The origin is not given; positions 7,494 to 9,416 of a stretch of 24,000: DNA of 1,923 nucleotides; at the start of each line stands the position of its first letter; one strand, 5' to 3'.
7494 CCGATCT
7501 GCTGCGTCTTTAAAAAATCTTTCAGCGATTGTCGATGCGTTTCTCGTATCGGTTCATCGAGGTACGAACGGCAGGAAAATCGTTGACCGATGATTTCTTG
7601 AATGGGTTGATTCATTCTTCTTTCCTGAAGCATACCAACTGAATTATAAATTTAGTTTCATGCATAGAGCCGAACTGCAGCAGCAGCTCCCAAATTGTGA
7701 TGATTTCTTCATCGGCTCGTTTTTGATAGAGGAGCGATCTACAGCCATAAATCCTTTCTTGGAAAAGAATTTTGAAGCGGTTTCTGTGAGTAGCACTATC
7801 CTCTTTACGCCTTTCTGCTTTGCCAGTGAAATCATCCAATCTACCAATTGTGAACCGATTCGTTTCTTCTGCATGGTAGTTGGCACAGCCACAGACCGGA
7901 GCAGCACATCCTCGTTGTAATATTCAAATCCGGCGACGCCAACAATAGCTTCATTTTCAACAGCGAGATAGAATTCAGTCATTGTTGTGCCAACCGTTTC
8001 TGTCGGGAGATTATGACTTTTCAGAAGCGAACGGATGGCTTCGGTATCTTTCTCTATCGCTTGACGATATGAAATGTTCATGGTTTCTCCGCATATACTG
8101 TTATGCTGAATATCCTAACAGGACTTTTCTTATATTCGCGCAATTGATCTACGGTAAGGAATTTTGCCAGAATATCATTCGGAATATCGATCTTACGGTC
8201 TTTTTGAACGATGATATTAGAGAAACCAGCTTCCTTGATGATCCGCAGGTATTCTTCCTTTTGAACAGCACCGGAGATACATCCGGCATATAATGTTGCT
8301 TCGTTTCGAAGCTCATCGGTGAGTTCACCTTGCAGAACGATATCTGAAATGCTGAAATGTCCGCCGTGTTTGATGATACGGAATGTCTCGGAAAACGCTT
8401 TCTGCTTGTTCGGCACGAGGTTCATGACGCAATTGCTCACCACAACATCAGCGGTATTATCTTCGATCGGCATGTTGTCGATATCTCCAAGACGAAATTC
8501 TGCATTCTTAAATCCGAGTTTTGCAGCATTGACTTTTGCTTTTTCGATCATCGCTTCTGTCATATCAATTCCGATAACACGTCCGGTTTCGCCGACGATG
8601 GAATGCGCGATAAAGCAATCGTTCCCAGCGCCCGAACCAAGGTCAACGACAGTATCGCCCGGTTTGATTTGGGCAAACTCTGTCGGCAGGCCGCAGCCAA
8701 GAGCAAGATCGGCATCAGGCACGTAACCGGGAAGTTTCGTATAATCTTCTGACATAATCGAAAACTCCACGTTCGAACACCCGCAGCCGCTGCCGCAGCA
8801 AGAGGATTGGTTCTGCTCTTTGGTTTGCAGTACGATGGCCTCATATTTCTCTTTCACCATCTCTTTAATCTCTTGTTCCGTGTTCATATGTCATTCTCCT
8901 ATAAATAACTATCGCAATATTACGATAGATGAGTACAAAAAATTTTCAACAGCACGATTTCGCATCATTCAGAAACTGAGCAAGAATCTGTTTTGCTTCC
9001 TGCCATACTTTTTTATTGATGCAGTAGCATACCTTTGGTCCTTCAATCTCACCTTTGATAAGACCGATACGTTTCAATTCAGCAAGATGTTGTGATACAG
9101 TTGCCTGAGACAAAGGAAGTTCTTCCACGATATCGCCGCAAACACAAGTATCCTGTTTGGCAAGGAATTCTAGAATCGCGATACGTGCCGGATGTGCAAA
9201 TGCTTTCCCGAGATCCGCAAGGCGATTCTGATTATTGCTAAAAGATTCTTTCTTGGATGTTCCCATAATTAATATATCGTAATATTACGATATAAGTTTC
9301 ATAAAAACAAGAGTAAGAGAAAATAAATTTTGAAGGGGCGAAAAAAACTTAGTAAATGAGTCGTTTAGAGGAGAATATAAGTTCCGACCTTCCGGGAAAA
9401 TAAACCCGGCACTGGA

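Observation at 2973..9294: Mercury-methylation genes hgcAB embedded inside an ArsR-controlled arsenic methylation/detoxification operon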

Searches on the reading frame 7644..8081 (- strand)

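Call 3: search_protein_families(library=pfam, proteins=[window:7644-8081:-], max_evalue=0.01)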
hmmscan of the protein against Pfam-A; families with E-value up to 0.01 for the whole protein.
window:7644-8081:- (145 aa): 5 families
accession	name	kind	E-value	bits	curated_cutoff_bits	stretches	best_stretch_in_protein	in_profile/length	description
PF13508.13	Acetyltransf_7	-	1.9e-10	41.4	27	1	36-111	4-82/84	Acetyltransferase (GNAT) domain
PF00583.31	Acetyltransf_1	-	2.1e-09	38.1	20.7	1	36-111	34-116/116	Acetyltransferase (GNAT) family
PF13673.13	Acetyltransf_10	-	4.7e-08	33.5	23.6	1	31-120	27-116/128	Acetyltransferase (GNAT) domain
PF14542.12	Acetyltransf_CG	-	3.7e-05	24.2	30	1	36-109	1-74/80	GCN5-related N-acetyl-transferase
PF13420.13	Acetyltransf_4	-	0.0013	19.2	24.3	1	32-112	46-135/155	Acetyltransferase (GNAT) domain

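Call 4: search_protein_families(library=ncbifam, proteins=[window:7644-8081:-], max_evalue=0.01)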
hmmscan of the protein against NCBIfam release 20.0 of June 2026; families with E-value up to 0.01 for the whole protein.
window:7644-8081:- (145 aa): 10 families
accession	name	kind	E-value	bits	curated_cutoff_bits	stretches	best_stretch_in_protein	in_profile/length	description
NF040501.1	resist_ArsN2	equivalog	7.4e-38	129.2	125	1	13-143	2-132/133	arsenic resistance N-acetyltransferase ArsN2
NF005840.0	PRK07757.1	equivalog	1.7e-15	57.3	154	1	6-121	6-128/153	N-acetyltransferase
NF005921.0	PRK07922.1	equivalog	4.6e-13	49.1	180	1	3-122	7-134/170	amino-acid N-acetyltransferase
NF008964.0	PRK12308.1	equivalog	1.2e-11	43.7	657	1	30-142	498-610/624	argininosuccinate lyase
NF003641.0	PRK05279.1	equivalog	1.4e-09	37.3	344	1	28-130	327-428/441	amino-acid N-acetyltransferase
TIGR01575.1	rimI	equivalog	1.5e-07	31.7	86.4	1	29-116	26-117/132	ribosomal protein S18-alanine N-acetyltransferase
TIGR01890.1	N-Ac-Glu-synth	equivalog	1.2e-06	27.7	202.85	1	34-137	321-423/429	amino-acid N-acetyltransferase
NF033150.1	AAC_6p_A49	exception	0.0003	20.6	410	1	39-111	56-131/184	aminoglycoside 6'-N-acetyltransferase AacA49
NF033078.2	AAC_6p_Ia_fam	equivalog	0.00097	19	265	1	41-101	57-118/181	AAC(6')-Ia family aminoglycoside 6'-N-acetyltransferase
TIGR00124.1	cit_ly_ligase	equivalog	0.0035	16.4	262.1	1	12-117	11-110/335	[citrate (pro-3S)-lyase] ligase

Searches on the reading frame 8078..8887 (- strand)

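Call 3: search_protein_families(library=pfam, proteins=[window:8078-8887:-], max_evalue=0.01)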
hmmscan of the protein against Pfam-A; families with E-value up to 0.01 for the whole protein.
window:8078-8887:- (269 aa): 16 families
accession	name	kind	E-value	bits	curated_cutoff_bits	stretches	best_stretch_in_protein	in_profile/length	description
PF13847.12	Methyltransf_31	-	1.4e-41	142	27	1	74-221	1-145/145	Methyltransferase domain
PF13649.12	Methyltransf_25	-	2.3e-19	70.3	27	1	80-176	1-97/97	Methyltransferase domain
PF08241.18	Methyltransf_11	-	7.4e-19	68.6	21.2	1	81-179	1-94/95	Methyltransferase domain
PF01209.24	Ubie_methyltran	-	9.4e-16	58.3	20.1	1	73-180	44-151/233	ubiE/COQ5 methyltransferase family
PF08242.18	Methyltransf_12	-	3.7e-10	40.8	30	1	81-178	1-98/98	Methyltransferase domain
PF01135.25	PCMT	-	6.1e-10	39.7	20.3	1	69-135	66-132/210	Protein-L-isoaspartate(D-aspartate) O-methyltransferase (PCMT)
PF13489.12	Methyltransf_23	-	2.9e-09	37.3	27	1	71-225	16-162/164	Methyltransferase domain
PF05148.21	Methyltransf_8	-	4.1e-08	33.8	27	1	110-183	87-159/219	Hypothetical methyltransferase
PF13679.12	Methyltransf_32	-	1.2e-07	32.2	27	1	74-149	23-105/143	Methyltransferase domain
PF06325.19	PrmA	-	6e-07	29.7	22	1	73-185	158-263/296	Ribosomal protein L11 methyltransferase (PrmA)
PF01728.25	FtsJ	-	2.8e-05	24.5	24.1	1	70-173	15-119/181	FtsJ-like methyltransferase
PF05175.20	MTS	-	0.00047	20.3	23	1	76-152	31-105/170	Methyltransferase small domain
PF02353.26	CMAS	-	0.00058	19.7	27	1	71-186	57-170/273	Mycolic acid cyclopropane synthetase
PF01170.24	UPF0020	-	0.0024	18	22.3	1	102-152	77-128/197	RMKL-like, methyltransferase domain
PF08123.19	DOT1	-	0.0061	16.6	23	0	73-128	39-100/205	Histone methylation protein DOT1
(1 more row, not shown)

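Call 4: search_protein_families(library=ncbifam, proteins=[window:8078-8887:-], max_evalue=0.01)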
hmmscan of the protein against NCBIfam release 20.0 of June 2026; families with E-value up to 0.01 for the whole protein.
window:8078-8887:- (269 aa): 60 families (the best 25 are shown)
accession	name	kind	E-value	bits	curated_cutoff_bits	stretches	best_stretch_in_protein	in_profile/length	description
NF008823.0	PRK11873.1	subfamily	1.1e-103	346.5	263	1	2-269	2-268/272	arsenite methyltransferase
NF041537.1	ArsM_AhpD_UU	exception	1e-47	162.7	510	1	4-225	10-225/345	arsenite methyltransferase/AhpD domain selenoprotein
NF047649.1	MTase_UXPK_star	exception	1e-46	159.3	460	1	4-225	10-226/283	methyltransferase/UXPK-star double selenoprotein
NF041536.1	ArsM_DUF2284_UU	exception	2.2e-43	148.3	575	1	4-228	10-228/459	arsenite methyltransferase/DUF2284 domain selenoprotein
NF040538.1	methyl_ArsM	equivalog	5.9e-43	147.4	500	2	141-229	167-257/356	arsinothricin biosynthesis methyltransferase ArsM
NF040539.1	AST_met_ArsM_2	exception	1e-27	97.7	240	1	79-227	59-210/262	putative arsinothricin biosynthesis methyltransferase ArsM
NF038099.1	AsSugarArsM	exception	1.7e-27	96.5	400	1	51-232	30-223/321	arsenosugar biosynthesis arsenite methyltransferase ArsM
NF045667.1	MTase_DVU1556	equivalog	3.8e-25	88.6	155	1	70-228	16-166/213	DVU_1556 family methyltransferase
NF001244.0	PRK00216.1-5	equivalog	4.2e-16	59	216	1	72-184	44-157/236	bifunctional demethylmenaquinone methyltransferase/2-methoxy-6-polyprenyl-1,4-benzoquinol methylase UbiE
NF052510.1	methyltran_MpqE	exception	3.5e-14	52.8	335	1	71-178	41-149/234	methyl-plastoquinone biosynthesis methyltransferase MpqE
TIGR01934.1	MenG_MenH_UbiE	subfamily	5.1e-14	52.1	158.35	1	73-184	36-145/223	ubiquinone/menaquinone biosynthesis methyltransferase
NF001243.0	PRK00216.1-4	equivalog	7.2e-14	51.7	235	1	73-178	44-149/237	demethylmenaquinone methyltransferase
NF001240.0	PRK00216.1-1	equivalog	1.2e-13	50.7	378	1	70-179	57-167/251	bifunctional demethylmenaquinone methyltransferase/2-methoxy-6-polyprenyl-1,4-benzoquinol methylase UbiE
TIGR02072.1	BioC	equivalog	1.5e-12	47.9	184.95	1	79-197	37-147/244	malonyl-ACP O-methyltransferase BioC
TIGR02752.1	MenG_heptapren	equivalog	7.8e-12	45.2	419.85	1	73-179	42-148/231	demethylmenaquinone methyltransferase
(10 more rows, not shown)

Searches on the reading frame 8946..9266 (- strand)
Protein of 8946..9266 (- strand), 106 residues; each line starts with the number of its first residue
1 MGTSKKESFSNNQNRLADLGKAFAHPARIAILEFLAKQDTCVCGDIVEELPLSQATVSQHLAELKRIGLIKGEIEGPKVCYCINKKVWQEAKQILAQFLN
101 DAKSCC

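Call 3: search_protein_families(library=pfam, proteins=[window:8946-9266:-], max_evalue=0.01)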
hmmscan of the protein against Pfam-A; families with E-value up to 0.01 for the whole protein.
window:8946-9266:- (106 aa): 10 families
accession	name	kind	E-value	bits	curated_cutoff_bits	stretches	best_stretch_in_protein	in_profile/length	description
PF01022.26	HTH_5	-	1.5e-12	47.6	22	1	25-71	1-46/47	Bacterial regulatory protein, arsR family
PF12840.13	HTH_20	-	1.7e-10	41.1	27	1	23-72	1-50/51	Helix-turn-helix domain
PF12802.13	MarR_2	-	1.6e-05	25.4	27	1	27-71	6-51/61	MarR family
PF13412.12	HTH_24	-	3.8e-05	23.6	21.9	1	28-71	5-48/48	Winged helix-turn-helix DNA-binding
PF09339.16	HTH_IclR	-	0.00029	21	22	1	30-70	7-48/52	IclR helix-turn-helix domain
PF08220.18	HTH_DeoR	-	0.0016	18.6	21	1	30-70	4-44/57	DeoR-like helix-turn-helix domain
PF08279.18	HTH_11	-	0.0022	18.3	25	1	30-69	4-45/55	HTH domain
PF13601.12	HTH_34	-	0.0054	17.3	27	1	28-74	2-48/80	Winged helix DNA-binding domain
PF24034.1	DUF7343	-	0.0059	16.9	27.6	1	45-71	23-49/62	Domain of unknown function (DUF7343)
PF01047.28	MarR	-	0.0066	16.7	24.6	1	27-71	4-48/59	MarR family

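Call 4: search_protein_families(library=ncbifam, proteins=[window:8946-9266:-], max_evalue=0.01)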
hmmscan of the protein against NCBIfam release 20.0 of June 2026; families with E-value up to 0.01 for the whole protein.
window:8946-9266:- (106 aa): 14 families
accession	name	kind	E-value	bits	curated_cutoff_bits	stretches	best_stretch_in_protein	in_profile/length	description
NF033788.1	HTH_metalloreg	subfamily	3.1e-20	71.7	55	1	17-90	2-75/77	metalloregulator ArsR/SmtB family transcription factor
NF033789.1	repress_SdpR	subfamily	2.1e-15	56.4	100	1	21-98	3-79/79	autorepressor SdpR family transcription factor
NF045707.1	Dbac_1936_reg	equivalog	1.1e-12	47.8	115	1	12-86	3-76/99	ArsR/SmtB-type metalloregulator TsoR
NF041413.1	ArsR_Rv2640c_fam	equivalog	3.3e-11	43.6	155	1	21-99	37-113/118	Rv2640c family ArsR-like transcriptional regulator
NF047906.1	CdPbTransRegCmtR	equivalog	6.8e-11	42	150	1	12-95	7-89/104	Cd(II)/Pb(II)-sensing metalloregulatory transcriptional regulator CmtR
NF052532.1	TransRegPagRBaca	equivalog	2.1e-09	37.4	170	1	17-87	18-87/99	transcriptional repressor PagR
NF040642.1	sulf_sens_BigR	equivalog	1.8e-07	31.1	155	1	11-86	5-79/95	sulfite-sensing transcriptional repressor BigR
NF053755.1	MsvR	equivalog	1.6e-06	28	220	1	22-74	9-60/236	transcriptional factor MsvR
NF007528.0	PRK10141.1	subfamily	6.4e-06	26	97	1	19-97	9-87/117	metalloregulator ArsR/SmtB family transcription factor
NF053606.1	Sta1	subfamily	0.00016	21.7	80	1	29-73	23-67/100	Sta1 family transcriptional regulator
NF040939.2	trans_reg_lrs14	equivalog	0.00022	21.2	90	1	29-84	24-86/103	Lrs14 family HTH-type transcriptional regulator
NF004170.0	PRK05638.1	equivalog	0.0017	17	421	1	27-87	372-434/442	threonine synthase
TIGR01884.1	cas_HTH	subfamily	0.0018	17.7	60.2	1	27-75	143-191/202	CRISPR-associated CARF protein Csa3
NF008273.0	PRK11050.1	equivalog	0.0072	16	153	1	31-71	45-85/156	manganese-binding transcriptional regulator MntR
